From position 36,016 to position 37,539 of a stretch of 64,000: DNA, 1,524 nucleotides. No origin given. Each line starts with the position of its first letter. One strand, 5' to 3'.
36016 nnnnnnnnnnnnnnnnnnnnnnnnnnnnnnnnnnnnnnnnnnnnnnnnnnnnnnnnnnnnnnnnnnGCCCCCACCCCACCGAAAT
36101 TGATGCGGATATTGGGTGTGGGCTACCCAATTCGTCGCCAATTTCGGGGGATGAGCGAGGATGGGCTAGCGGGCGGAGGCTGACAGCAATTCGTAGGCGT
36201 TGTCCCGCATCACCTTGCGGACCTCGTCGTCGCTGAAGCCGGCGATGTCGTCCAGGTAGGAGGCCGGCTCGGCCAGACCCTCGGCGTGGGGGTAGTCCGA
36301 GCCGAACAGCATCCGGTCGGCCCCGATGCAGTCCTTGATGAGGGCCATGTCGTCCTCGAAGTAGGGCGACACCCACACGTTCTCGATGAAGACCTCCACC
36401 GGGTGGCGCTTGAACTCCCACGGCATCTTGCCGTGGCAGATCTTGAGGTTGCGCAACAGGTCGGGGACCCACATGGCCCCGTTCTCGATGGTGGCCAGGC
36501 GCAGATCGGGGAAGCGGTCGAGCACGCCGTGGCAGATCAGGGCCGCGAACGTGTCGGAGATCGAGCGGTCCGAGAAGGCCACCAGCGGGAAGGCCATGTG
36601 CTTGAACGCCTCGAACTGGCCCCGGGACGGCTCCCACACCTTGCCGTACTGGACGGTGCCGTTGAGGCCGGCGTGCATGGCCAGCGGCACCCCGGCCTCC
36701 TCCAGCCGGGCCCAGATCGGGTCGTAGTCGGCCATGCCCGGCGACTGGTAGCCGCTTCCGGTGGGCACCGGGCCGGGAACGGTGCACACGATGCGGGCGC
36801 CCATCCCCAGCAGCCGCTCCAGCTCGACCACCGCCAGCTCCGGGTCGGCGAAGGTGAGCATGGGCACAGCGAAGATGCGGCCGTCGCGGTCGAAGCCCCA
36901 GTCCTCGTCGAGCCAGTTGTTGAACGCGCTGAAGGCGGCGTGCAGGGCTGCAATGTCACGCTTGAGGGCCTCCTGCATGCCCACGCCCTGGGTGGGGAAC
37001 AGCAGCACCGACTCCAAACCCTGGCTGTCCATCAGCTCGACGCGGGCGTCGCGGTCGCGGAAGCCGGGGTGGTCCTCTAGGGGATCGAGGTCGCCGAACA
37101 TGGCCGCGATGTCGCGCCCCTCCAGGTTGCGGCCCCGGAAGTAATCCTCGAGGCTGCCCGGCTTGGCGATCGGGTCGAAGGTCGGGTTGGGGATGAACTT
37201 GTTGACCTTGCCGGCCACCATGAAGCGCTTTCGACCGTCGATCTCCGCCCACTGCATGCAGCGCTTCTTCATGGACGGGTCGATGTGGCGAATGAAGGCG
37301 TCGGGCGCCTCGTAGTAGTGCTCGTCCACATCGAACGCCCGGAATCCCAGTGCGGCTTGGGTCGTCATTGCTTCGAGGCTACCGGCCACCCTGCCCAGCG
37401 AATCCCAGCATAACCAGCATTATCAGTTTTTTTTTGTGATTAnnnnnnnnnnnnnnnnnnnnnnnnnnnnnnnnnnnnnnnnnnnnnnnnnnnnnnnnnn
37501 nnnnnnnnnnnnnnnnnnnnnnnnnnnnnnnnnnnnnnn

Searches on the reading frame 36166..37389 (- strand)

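Call 34: search_protein_families(library=pfam, max_evalue=0.001, proteins=[window:36166-37389:-])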
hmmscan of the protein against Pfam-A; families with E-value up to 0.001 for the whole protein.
window:36166-37389:- (407 aa): 1 family
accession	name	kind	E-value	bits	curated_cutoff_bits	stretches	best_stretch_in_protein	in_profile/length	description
PF04909.20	Amidohydro_2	-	3.9e-29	102.7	26.4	1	107-402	15-287/289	Amidohydrolase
